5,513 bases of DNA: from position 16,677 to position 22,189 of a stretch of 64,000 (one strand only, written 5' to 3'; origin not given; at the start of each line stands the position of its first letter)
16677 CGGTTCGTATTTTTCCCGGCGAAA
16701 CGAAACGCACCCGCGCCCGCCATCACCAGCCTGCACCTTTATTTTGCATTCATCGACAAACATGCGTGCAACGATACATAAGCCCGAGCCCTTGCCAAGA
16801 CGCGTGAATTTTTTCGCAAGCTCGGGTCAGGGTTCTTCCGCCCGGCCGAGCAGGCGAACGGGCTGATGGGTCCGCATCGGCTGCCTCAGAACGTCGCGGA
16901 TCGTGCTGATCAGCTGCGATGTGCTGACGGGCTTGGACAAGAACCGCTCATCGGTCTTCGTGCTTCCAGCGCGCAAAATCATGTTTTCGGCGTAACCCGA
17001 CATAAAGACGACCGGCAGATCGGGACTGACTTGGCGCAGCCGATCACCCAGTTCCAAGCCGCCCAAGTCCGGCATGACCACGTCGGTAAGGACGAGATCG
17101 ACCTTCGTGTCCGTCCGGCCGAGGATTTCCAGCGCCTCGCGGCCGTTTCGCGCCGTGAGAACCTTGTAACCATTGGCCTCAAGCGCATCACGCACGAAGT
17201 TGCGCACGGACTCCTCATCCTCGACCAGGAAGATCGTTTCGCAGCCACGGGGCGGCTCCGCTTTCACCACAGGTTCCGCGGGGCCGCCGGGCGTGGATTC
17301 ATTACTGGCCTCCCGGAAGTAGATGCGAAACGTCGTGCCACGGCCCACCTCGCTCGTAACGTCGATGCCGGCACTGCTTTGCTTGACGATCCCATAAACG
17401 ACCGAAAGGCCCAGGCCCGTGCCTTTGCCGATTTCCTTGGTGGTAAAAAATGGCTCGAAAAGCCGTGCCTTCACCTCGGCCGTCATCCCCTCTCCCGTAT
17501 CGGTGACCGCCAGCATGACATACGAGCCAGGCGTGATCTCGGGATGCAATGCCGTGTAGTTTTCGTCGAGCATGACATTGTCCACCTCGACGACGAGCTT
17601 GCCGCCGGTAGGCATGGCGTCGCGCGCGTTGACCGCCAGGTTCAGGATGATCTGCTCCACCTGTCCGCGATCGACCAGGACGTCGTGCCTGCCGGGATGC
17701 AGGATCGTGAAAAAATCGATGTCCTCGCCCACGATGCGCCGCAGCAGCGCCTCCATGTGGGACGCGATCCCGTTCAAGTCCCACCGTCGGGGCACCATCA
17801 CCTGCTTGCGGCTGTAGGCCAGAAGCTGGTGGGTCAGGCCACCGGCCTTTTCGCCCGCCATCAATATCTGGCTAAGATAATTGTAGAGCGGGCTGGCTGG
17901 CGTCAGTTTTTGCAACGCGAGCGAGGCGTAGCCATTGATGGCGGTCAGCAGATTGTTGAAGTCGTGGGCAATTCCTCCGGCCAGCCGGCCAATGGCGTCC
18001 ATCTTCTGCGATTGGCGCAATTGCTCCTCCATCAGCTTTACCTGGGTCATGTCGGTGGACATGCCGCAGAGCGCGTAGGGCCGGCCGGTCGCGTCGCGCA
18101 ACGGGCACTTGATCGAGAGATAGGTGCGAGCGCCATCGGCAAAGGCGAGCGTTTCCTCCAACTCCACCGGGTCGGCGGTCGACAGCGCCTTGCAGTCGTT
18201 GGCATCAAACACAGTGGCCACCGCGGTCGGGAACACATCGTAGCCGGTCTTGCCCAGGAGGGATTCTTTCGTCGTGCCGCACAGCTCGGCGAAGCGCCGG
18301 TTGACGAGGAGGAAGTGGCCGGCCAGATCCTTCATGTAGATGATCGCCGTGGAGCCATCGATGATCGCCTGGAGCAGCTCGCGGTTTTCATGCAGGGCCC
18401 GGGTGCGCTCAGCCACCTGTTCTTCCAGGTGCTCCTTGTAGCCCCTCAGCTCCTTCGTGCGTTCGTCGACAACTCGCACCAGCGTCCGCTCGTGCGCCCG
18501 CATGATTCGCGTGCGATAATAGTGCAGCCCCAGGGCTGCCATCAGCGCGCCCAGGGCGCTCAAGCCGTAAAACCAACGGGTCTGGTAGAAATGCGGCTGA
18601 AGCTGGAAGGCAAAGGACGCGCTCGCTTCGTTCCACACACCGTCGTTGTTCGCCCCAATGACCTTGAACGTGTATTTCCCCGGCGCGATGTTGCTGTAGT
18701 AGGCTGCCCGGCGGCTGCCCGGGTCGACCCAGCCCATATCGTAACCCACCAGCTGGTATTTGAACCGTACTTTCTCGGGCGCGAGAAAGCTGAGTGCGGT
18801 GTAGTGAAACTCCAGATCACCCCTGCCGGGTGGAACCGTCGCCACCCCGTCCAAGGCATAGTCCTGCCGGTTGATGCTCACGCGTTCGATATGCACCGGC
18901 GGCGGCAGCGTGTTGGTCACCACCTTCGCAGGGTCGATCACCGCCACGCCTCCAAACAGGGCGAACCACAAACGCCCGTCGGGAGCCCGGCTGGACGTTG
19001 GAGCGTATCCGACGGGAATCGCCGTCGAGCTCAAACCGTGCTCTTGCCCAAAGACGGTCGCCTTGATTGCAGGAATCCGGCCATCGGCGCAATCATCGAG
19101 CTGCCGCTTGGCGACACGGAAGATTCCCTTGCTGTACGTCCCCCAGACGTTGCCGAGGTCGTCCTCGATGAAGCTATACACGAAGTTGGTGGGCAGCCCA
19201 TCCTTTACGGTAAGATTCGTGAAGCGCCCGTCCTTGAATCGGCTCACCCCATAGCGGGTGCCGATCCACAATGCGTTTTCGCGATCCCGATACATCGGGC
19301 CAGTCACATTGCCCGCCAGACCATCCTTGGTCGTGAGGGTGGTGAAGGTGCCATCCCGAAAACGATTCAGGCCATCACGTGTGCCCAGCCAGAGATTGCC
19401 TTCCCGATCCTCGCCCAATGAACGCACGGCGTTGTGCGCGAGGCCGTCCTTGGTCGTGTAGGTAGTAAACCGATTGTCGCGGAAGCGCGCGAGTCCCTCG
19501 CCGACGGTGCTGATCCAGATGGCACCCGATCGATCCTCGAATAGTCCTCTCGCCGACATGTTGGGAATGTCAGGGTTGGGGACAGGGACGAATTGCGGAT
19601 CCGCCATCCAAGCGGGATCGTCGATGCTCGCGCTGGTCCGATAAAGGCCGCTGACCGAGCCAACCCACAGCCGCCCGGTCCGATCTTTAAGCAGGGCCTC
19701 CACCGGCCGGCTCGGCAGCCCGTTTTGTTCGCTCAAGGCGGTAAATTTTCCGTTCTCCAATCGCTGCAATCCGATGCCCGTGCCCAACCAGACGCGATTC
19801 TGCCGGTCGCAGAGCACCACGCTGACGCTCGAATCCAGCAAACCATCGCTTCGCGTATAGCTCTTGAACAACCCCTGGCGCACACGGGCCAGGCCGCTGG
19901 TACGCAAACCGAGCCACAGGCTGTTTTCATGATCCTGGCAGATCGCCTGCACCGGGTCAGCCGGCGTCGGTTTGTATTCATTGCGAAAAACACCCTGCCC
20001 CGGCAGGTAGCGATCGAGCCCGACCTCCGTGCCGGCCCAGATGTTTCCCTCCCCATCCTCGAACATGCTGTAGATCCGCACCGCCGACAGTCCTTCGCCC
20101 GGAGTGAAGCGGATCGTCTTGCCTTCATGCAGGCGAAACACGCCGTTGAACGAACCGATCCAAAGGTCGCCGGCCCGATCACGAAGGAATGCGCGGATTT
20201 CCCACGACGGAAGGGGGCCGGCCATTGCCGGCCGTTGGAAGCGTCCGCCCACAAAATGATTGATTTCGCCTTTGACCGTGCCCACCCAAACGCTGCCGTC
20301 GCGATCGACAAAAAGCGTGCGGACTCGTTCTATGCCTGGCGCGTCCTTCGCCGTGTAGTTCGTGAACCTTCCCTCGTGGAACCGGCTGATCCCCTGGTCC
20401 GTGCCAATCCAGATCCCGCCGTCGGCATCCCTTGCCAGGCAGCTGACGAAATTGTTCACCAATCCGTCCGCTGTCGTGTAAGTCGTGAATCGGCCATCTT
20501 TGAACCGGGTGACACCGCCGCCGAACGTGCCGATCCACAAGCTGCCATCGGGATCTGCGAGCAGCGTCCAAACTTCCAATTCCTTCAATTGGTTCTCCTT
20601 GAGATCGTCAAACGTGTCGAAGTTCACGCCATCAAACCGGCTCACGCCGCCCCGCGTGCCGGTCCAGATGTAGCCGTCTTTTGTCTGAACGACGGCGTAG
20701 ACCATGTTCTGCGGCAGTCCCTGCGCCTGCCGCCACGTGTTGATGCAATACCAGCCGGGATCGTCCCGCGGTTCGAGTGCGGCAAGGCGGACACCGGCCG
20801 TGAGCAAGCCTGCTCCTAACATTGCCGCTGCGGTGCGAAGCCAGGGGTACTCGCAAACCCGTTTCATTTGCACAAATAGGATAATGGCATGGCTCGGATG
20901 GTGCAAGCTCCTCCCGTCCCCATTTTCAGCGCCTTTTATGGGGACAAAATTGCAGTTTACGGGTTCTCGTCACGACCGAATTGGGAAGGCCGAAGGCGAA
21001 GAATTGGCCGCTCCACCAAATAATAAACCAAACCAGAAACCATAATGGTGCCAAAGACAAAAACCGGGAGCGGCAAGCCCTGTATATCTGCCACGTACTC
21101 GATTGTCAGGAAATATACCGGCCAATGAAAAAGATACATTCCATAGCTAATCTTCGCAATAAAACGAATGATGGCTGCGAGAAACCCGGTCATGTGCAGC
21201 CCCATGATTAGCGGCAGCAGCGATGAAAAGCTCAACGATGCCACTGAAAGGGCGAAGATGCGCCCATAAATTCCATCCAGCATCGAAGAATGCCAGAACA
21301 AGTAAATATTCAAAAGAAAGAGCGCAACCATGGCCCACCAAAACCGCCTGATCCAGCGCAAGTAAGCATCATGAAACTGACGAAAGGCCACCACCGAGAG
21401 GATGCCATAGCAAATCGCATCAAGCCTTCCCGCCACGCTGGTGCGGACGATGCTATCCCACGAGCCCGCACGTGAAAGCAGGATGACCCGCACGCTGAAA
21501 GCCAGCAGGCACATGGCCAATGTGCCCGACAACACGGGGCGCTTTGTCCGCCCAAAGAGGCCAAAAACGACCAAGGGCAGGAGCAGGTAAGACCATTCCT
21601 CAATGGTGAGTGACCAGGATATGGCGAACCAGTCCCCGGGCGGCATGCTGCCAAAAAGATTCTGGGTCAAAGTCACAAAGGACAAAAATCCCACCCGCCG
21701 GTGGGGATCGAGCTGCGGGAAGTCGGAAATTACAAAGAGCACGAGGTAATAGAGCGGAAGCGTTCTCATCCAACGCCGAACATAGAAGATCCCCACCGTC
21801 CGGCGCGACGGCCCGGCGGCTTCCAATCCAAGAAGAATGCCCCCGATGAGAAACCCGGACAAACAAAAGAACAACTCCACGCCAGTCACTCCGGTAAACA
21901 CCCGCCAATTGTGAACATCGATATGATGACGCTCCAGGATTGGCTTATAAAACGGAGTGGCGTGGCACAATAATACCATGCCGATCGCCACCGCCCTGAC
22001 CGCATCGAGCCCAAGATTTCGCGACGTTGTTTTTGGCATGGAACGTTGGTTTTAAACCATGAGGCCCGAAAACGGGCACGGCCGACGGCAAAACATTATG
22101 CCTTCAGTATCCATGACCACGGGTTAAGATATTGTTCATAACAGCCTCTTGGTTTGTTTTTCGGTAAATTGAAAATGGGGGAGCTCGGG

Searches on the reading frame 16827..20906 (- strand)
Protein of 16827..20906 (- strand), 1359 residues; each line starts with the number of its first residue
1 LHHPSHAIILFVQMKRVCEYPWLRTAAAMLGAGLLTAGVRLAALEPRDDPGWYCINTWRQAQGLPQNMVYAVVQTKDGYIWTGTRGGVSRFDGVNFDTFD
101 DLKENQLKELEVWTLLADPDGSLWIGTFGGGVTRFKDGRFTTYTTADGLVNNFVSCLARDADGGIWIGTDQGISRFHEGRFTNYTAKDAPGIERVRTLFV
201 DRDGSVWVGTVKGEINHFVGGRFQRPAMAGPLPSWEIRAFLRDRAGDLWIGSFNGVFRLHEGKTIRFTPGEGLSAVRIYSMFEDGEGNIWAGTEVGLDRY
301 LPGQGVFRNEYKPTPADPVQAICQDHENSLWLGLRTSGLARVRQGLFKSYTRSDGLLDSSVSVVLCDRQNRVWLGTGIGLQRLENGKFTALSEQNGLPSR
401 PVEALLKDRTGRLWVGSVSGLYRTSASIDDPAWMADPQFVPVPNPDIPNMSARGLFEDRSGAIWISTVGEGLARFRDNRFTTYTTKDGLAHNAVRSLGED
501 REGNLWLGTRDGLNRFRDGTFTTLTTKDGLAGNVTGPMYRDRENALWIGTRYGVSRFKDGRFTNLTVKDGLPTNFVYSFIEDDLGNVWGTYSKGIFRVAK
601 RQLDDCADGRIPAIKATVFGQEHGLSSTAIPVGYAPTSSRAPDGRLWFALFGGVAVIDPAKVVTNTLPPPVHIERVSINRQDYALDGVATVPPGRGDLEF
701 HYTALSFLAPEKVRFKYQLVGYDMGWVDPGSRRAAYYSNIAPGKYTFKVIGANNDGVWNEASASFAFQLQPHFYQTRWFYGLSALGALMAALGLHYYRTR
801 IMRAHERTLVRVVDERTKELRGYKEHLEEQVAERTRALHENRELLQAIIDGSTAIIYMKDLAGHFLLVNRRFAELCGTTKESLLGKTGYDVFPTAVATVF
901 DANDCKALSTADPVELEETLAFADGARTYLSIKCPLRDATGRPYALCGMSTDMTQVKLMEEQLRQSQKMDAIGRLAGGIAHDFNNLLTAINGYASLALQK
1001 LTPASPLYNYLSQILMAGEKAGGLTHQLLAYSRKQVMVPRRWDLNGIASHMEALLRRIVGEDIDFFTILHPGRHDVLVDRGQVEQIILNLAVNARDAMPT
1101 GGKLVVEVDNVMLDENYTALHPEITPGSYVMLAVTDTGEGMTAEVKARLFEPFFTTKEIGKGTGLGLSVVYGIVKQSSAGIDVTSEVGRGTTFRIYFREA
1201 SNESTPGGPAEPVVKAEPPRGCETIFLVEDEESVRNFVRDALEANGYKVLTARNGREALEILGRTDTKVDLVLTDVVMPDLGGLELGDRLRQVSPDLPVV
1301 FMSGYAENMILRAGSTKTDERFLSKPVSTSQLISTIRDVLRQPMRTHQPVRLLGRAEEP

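Call 106: search_protein_families(library=pfam, proteins=[window:16827-20906:-], max_evalue=0.00001)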
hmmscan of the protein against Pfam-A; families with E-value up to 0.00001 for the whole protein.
window:16827-20906:- (1359 aa): 8 families
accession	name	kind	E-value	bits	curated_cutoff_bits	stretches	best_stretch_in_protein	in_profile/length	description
PF07494.17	Reg_prop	-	1.8e-61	196.6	20.4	0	148-170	1-23/24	Two component regulator propeller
PF00072.30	Response_reg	-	1.3e-22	80.5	30.2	1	1225-1336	1-110/111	Response regulator receiver domain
PF02518.31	HATPase_c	-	2.5e-19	70.2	26.4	1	1079-1199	2-109/111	Histidine kinase-, DNA gyrase B-, and HSP90-like ATPase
PF07495.19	Y_Y_Y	-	2.7e-15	56.4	26.6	1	708-768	3-63/65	Y_Y_Y domain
PF08448.16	PAS_4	-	1e-14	55.1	23.1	1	850-957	2-109/110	PAS fold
PF00512.31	HisKA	-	4.3e-07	30.3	26.9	1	973-1035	3-64/66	His Kinase A (phospho-acceptor) domain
PF08450.18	SGL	-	4.7e-07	30.1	26.3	0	147-214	41-107/246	SMP-30/Gluconolactonase/LRE-like region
PF00989.32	PAS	-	2e-06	28.2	22.6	1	844-949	2-110/113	PAS fold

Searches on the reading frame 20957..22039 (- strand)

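Call 106: search_protein_families(library=pfam, proteins=[window:20957-22039:-], max_evalue=0.00001)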
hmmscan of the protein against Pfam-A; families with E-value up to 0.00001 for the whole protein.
window:20957-22039:- (360 aa): 1 family
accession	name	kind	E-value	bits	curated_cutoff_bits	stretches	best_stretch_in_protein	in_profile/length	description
PF01757.29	Acyl_transf_3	-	1.7e-25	90.2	31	1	9-340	2-323/326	Acyltransferase domain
